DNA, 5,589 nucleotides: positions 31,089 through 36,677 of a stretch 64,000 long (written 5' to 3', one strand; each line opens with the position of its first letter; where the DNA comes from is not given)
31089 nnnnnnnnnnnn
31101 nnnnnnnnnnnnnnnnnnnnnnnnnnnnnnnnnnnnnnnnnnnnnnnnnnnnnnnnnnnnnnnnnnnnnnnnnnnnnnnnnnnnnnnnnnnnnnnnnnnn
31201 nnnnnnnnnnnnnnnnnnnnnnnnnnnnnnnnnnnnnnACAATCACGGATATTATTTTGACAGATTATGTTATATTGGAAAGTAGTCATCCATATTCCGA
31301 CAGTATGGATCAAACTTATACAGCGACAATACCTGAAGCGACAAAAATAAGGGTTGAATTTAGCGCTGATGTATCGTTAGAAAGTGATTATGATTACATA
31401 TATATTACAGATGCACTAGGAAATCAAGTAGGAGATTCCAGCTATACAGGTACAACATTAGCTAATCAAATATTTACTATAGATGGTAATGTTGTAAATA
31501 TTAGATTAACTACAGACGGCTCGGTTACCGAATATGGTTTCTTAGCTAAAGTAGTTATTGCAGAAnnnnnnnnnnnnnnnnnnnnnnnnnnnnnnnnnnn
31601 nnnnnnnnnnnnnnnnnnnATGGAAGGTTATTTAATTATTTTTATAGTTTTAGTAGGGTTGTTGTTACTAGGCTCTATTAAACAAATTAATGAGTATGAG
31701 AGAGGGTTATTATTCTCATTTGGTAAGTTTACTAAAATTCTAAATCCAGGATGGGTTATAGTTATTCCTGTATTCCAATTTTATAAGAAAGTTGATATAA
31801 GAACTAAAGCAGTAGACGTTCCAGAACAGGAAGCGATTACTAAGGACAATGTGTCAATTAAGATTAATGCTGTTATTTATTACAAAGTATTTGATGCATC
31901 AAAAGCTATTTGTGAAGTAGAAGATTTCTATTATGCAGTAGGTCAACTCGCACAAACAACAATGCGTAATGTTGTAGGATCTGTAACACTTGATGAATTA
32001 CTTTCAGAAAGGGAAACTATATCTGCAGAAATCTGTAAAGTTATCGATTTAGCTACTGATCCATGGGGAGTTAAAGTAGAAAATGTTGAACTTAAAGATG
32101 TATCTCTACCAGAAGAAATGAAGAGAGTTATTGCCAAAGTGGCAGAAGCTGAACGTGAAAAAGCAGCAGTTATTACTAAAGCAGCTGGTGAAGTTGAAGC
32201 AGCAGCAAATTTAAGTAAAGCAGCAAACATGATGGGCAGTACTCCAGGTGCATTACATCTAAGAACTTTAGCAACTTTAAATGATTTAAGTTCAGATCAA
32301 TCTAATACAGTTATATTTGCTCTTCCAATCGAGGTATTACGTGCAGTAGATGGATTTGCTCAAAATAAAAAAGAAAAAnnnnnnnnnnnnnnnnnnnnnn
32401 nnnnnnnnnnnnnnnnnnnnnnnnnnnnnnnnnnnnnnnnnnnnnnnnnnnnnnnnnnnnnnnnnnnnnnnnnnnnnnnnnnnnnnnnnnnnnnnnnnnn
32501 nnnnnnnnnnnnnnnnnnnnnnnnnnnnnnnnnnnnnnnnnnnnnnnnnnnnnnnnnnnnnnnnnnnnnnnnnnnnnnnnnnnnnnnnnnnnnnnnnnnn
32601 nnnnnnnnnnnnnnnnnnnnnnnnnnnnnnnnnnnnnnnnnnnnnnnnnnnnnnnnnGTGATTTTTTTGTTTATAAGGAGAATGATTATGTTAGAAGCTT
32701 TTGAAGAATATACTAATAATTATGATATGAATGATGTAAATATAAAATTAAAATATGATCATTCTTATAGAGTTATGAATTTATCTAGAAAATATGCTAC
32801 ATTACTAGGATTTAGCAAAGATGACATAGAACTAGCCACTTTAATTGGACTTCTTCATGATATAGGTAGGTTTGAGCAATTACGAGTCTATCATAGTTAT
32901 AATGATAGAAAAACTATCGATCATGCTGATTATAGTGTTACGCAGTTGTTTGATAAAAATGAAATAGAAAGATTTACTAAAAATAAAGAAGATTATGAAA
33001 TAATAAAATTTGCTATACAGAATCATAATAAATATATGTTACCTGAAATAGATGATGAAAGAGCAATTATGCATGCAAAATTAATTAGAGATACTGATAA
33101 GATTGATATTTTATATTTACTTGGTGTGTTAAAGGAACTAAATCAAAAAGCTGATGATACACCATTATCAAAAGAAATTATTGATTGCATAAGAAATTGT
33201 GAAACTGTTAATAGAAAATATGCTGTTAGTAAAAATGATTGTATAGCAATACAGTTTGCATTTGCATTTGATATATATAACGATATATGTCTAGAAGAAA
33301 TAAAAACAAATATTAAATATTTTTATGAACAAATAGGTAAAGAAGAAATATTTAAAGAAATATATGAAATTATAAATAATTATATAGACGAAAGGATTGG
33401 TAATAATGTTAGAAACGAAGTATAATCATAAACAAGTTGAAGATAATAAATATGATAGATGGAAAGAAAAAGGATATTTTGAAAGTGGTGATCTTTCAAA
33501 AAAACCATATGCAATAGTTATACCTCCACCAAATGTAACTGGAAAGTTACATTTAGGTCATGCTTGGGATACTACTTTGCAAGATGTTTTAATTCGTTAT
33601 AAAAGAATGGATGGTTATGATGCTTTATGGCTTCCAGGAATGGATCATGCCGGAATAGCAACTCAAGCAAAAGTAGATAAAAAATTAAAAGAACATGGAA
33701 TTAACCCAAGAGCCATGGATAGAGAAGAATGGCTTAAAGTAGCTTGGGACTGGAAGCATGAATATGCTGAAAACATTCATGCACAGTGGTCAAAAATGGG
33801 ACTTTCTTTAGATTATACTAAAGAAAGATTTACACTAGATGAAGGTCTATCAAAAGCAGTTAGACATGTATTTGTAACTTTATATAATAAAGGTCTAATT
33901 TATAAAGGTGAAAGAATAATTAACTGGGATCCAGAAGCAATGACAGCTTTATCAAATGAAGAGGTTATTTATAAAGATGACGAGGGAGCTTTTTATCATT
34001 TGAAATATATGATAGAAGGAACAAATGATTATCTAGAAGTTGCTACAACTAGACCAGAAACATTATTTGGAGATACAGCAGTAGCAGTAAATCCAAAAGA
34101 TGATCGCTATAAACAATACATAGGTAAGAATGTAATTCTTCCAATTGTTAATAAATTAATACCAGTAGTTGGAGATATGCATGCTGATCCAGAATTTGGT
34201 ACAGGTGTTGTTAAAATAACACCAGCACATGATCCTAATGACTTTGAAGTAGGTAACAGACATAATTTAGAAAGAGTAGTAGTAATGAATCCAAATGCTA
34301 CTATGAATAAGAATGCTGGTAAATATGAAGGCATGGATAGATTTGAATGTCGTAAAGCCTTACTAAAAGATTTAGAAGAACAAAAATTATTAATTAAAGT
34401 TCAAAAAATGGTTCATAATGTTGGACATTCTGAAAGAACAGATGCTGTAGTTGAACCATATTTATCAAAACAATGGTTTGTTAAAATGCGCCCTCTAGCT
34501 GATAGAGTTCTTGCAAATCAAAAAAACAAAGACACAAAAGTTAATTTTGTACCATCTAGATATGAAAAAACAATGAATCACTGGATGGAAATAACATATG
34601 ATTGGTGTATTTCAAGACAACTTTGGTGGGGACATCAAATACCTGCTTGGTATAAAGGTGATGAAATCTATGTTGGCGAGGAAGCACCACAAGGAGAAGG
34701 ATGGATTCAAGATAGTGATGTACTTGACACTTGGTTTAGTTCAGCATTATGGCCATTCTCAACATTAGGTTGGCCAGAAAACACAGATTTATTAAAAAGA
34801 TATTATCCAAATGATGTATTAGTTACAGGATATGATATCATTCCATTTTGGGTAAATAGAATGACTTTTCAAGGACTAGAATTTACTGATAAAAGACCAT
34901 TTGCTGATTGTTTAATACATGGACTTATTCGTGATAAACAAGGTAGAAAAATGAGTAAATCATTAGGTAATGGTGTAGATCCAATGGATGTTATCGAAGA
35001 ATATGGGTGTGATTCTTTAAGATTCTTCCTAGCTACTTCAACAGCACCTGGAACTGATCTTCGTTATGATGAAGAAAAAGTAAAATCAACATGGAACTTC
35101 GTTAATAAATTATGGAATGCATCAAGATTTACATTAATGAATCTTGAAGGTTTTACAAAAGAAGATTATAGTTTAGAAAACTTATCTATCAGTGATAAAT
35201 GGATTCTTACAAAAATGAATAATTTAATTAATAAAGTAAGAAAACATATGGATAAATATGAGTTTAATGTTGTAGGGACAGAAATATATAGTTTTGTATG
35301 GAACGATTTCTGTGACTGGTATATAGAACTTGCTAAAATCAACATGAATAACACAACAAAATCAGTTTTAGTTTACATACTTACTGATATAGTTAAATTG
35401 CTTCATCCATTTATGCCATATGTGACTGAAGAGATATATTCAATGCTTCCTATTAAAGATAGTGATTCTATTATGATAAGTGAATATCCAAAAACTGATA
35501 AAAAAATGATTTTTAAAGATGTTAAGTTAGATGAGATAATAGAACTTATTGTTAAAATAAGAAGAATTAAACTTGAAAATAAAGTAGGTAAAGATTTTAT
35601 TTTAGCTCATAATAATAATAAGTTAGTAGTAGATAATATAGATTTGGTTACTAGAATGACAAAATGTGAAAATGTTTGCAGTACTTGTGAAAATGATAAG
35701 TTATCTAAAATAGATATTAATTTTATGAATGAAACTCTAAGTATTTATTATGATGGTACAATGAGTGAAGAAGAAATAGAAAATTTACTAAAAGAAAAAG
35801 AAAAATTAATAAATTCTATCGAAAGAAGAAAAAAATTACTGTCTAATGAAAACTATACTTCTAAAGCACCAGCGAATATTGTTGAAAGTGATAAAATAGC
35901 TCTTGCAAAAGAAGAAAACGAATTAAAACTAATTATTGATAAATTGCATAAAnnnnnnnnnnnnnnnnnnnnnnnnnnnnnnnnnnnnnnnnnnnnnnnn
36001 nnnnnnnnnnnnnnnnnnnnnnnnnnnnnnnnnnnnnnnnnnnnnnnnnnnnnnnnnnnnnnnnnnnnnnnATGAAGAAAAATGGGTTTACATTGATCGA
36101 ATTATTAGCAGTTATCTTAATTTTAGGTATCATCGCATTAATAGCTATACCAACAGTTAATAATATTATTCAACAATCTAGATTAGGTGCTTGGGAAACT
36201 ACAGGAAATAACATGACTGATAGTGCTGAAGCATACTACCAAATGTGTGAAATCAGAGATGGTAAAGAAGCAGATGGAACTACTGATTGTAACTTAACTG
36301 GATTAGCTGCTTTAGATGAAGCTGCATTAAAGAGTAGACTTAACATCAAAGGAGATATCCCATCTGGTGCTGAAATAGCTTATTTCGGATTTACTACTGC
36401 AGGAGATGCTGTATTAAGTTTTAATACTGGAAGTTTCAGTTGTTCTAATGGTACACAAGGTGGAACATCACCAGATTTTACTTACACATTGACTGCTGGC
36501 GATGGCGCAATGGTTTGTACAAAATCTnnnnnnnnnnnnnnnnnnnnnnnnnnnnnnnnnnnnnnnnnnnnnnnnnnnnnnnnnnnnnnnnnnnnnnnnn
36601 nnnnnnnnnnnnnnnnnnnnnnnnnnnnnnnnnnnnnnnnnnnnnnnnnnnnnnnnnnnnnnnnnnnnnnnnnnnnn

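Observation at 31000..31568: CUB-like C-terminal domain shared by two pilin-LRR proteins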

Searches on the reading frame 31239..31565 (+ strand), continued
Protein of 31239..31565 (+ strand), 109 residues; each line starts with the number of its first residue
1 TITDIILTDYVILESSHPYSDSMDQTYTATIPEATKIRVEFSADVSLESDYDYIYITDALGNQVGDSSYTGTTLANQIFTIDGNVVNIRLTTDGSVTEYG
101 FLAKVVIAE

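Call 30: find_related_loci(query=A1, collection=genome_contigs, flank=8000)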
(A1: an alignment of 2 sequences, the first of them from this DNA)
Query A1 (109 aa) in genome_contigs; peptide patterns used: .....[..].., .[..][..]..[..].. (x = any residue, [..] = any of these).
127 stretches matched a pattern; 29 encode a relative of the query (tblastn E <= 1e-3); 29 distinct loci.
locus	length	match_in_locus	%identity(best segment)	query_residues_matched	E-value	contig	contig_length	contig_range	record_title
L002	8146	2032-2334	45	3-105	2e-25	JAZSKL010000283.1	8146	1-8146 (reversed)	MAG: Acutalibacteraceae bacterium isolate T1900044560_TS20190026.MAGScoT_cleanbin_000061 SGB_363_k141_1634876, whole gen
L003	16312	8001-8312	45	2-107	8e-24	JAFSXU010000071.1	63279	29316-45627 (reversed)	MAG: Clostridia bacterium isolate RGIG3571 Goat_Rumen.Co__c2728326, whole genome shotgun sequence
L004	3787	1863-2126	49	12-101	1e-23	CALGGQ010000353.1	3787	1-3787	MAG TPA_asm: uncultured Clostridia bacterium isolate ERR1278103_bin.37_CONCOCT_v1.1_MAG genome assembly, contig: ERZ8412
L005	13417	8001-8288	50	11-109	2e-22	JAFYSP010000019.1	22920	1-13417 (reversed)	MAG: Clostridia bacterium isolate RGIG7384 Water_buffalos_Cecum.Co__c3361643, whole genome shotgun sequence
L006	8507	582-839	51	14-101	3e-22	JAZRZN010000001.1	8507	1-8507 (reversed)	MAG: Clostridia bacterium isolate T1900044948_TA20190001.MAGScoT_cleanbin_000011 SGB_3505_k141_187564, whole genome shot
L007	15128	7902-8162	47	14-101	9e-22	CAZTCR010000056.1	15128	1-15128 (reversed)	MAG TPA_asm: uncultured Eubacteriales bacterium isolate SRP192927_co6_794 genome assembly, contig: NODE_9253_length_1512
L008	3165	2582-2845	44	14-102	2e-19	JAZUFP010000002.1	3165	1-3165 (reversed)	MAG: Acutalibacteraceae bacterium isolate T1900045293_TH20190063.MAGScoT_cleanbin_000020 SGB_6052_k141_1124300, whole ge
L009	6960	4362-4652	43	4-101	6e-19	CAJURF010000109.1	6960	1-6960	MAG TPA_asm: uncultured Lachnospiraceae bacterium isolate MGBC164599 genome assembly, contig: MGBC164599.109, whole geno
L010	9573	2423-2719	43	7-101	8e-19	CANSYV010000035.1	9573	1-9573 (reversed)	MAG TPA_asm: uncultured Lachnospiraceae bacterium isolate SRR13921780_bin.81_metawrap_v1.3_MAG genome assembly, contig:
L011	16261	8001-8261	48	15-101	9e-19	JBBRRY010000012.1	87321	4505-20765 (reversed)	MAG: Thermoanaerobaculia bacterium isolate La2_maxbin2.056 La2_maxbin2.056_K_2943593L87321_cov_71.6549, whole genome sho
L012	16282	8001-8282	43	14-109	3e-18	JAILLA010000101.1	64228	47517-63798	MAG: Solobacterium sp. isolate RUI216 k141_3181546_flag=0_multi=17.9947_len=64228, whole genome shotgun sequence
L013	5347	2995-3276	44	14-108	1e-17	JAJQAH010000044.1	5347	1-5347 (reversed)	MAG: Oscillospiraceae bacterium isolate BH.B1_10 NODE_1483_length_5347_cov_5.366591, whole genome shotgun sequence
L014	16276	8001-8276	40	8-101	2e-17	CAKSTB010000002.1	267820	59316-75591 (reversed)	MAG: uncultured Ruminiclostridium sp. isolate REFINED_METABAT215_TOP10_CONTIGS_1500_ASSEMBLY_K77_MERGED__Hadza_MoBio_had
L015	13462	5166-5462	46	7-101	5e-17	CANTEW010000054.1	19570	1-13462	MAG TPA_asm: uncultured Lachnospiraceae bacterium isolate SRR18243791_bin.57_metawrap_v1.3_MAG genome assembly, contig:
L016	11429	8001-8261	42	14-101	1e-16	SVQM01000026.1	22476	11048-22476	MAG: Oscillospiraceae bacterium isolate SIG617 NODE_12040_length_22476_cov_1.351380, whole genome shotgun sequence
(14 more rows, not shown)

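Call 34: predict_structure(alignment_id=A2)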
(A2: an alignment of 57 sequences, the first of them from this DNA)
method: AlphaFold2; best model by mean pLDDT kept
length: 109 residues; sequences in the alignment: 57
mean_pLDDT: 94.9   pTM: 0.85
mean pLDDT of the five models: 94.9, 94.6, 94.0, 94.0, 93.2
residues with pLDDT >= 90: 98; 70-90: 4; 50-70: 7; < 50: 0
segments of 3 or more residues with pLDDT < 50: none
pLDDT, mean of each block of 10 residues (from residue 1): 72 97 97 96 98 98 97 98 98 95 96
secondary structure, 60 per line:
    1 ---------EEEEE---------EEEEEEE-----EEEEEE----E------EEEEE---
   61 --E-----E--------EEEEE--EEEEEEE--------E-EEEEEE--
elements in order: E10-14 E24-30 E36-41 E53-57 E78-82 E85-91 E102-107

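Call 38: fold_search(model_id=the predicted structure, library=pdb)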
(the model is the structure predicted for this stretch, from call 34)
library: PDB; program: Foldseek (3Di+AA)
matches with E <= 10: 1641; with E <= 0.001: 51
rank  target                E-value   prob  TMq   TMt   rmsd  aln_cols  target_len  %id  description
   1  6gh8_A                3.6e-06  1.00  0.79  0.72   2.2       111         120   23  Crystal structure of GP1 domain of Lujo virus in complex with the first CUB domain of neuropilin-2 (released 2018-07-25)
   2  4gza_H                6.3e-06  1.00  0.78  0.73   2.1       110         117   23  Complex of mouse Plexin A2 - Semaphorin 3A - Neuropilin-1 (released 2012-10-17)
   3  6fzw_D                1.3e-05  1.00  0.76  0.48   2.6       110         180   24  Crystal structure of the metalloproteinase enhancer PCPE-1 bound to the procollagen C propeptide trimer (long) (released 2018-07-11)
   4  6f1d                  2.7e-05  1.00  0.73  0.68   2.4       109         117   18  CUB2 domain of C1r (released 2018-01-17)
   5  9en2_A                3.1e-05  1.00  0.75  0.36   3.0       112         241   23  Crystal structure of the metalloproteinase enhancer PCPE-1 complexed with nanobodies VHH-H4 and VHH-I5 (released 2024-07-03)
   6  1nzi_B                3.6e-05  1.00  0.73  0.53   3.2       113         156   20  Crystal Structure of the CUB1-EGF Interaction Domain of Complement Protease C1s (released 2003-06-10)
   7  1szb_A                3.6e-05  1.00  0.71  0.49   2.8       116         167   20  Crystal structure of the human MBL-associated protein 19 (MAp19) (released 2004-06-22)
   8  5fws                  3.8e-05  1.00  0.78  0.32   2.1       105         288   16  Wnt modulator Kremen crystal form I at 1.90A (released 2016-07-20)
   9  6f1c_A                4.7e-05  1.00  0.67  0.28   4.4       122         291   21  C1rC1s complex (released 2018-01-17)
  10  1nzi_A                5.0e-05  1.00  0.66  0.48   4.8       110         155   19  Crystal Structure of the CUB1-EGF Interaction Domain of Complement Protease C1s (released 2003-06-10)
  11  4gz9_A                5.6e-05  1.00  0.76  0.16   2.7       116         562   23  Mouse Neuropilin-1, extracellular domains 1-4 (a1a2b1b2) (released 2012-10-17)
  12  6f39_A                6.6e-05  1.00  0.62  0.27   5.5       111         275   22  C1r homodimer CUB1-EGF-CUB2 (released 2018-01-24)
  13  5fwt                  7.7e-05  1.00  0.78  0.31   2.0       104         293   15  Wnt modulator Kremen crystal form I at 2.10A (released 2016-07-20)
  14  2qql_A                8.2e-05  1.00  0.80  0.17   2.2       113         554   22  Neuropilin-2 a1a2b1b2 Domains in Complex with a Semaphorin-Blocking Fab (released 2007-11-20)
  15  2qqm_A                8.2e-05  1.00  0.76  0.21   3.0       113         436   23  Crystal Structure of the a2b1b2 Domains from Human Neuropilin-1 (released 2007-11-20)
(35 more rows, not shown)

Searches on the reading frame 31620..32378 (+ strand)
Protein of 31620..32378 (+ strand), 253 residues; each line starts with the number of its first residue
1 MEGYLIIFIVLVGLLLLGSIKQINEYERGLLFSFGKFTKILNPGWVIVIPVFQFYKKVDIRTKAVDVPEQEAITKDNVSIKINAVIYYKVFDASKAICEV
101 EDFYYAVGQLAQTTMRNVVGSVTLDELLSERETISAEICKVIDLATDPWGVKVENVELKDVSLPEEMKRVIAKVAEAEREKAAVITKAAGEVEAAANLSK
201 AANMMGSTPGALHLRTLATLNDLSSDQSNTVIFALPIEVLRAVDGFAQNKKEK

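Call 13: search_protein_families(library=pfam, proteins=[window:31620-32378:+], max_evalue=0.001)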
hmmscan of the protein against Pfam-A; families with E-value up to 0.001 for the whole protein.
window:31620-32378:+ (253 aa): 2 families
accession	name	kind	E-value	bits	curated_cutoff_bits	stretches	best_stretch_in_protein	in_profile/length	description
PF01145.31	Band_7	-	1.1e-38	133.5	23.6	1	21-191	1-175/176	SPFH domain / Band 7 family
PF13421.11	Band_7_1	-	2e-05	24.8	24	1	111-175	141-207/211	SPFH domain-Band 7 family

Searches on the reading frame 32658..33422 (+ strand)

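Call 13: search_protein_families(library=pfam, proteins=[window:32658-33422:+], max_evalue=0.001)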
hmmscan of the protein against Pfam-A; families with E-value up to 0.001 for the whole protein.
window:32658-33422:+ (255 aa): 2 families
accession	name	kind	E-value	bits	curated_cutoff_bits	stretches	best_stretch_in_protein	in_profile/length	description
PF01966.28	HD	-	1.4e-11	45.1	22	1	33-150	2-114/116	HD domain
PF08668.18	HDOD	-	0.0005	20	22.9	1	7-79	70-140/196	HDOD domain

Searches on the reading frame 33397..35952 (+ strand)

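Call 13: search_protein_families(library=pfam, proteins=[window:33397-35952:+], max_evalue=0.001)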
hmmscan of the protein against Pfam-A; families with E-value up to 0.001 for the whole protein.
window:33397-35952:+ (852 aa): 7 families
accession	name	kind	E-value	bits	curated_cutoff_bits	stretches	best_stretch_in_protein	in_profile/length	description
PF00133.28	tRNA-synt_1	-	2.2e-137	458.6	22.7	2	19-426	3-256/414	tRNA synthetases class I (I, L, M and V)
PF08264.19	Anticodon_1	-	3.5e-38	131.2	25.1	1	600-732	1-140/148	Anticodon-binding domain of tRNA ligase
PF09334.17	tRNA-synt_1g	-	1.8e-28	99.9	20.1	2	356-567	180-376/391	tRNA synthetases class I (M)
PF13603.12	tRNA-synt_1_2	-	7.3e-09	35.8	25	1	243-305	86-148/185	Leucyl-tRNA synthetase, editing domain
PF01406.26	tRNA-synt_1e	-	2.2e-07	31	27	1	500-564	235-298/301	tRNA synthetases class I (C) catalytic domain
PF10458.14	Val_tRNA-synt_C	-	1.7e-05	25.4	25.9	1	791-851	3-63/66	Valyl tRNA synthetase tRNA binding arm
PF01921.24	tRNA-synt_1f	-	0.00027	20.4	27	0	509-562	273-325/360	tRNA synthetases class I (K)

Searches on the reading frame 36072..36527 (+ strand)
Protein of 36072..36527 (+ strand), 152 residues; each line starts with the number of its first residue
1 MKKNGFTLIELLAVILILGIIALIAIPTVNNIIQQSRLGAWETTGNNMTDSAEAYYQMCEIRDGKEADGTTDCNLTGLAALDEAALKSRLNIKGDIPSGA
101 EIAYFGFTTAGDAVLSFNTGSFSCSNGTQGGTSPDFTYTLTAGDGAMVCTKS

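Call 40: search_protein_families(library=pfam, proteins=[window:36072-36527:+], max_evalue=0.0001)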
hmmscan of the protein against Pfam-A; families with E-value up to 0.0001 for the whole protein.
window:36072-36527:+ (152 aa): 1 family
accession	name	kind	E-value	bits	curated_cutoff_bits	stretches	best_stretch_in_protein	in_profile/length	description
PF07963.17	N_methyl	-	2e-07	30.7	21.2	1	2-26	3-27/27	Prokaryotic N-terminal methylation motif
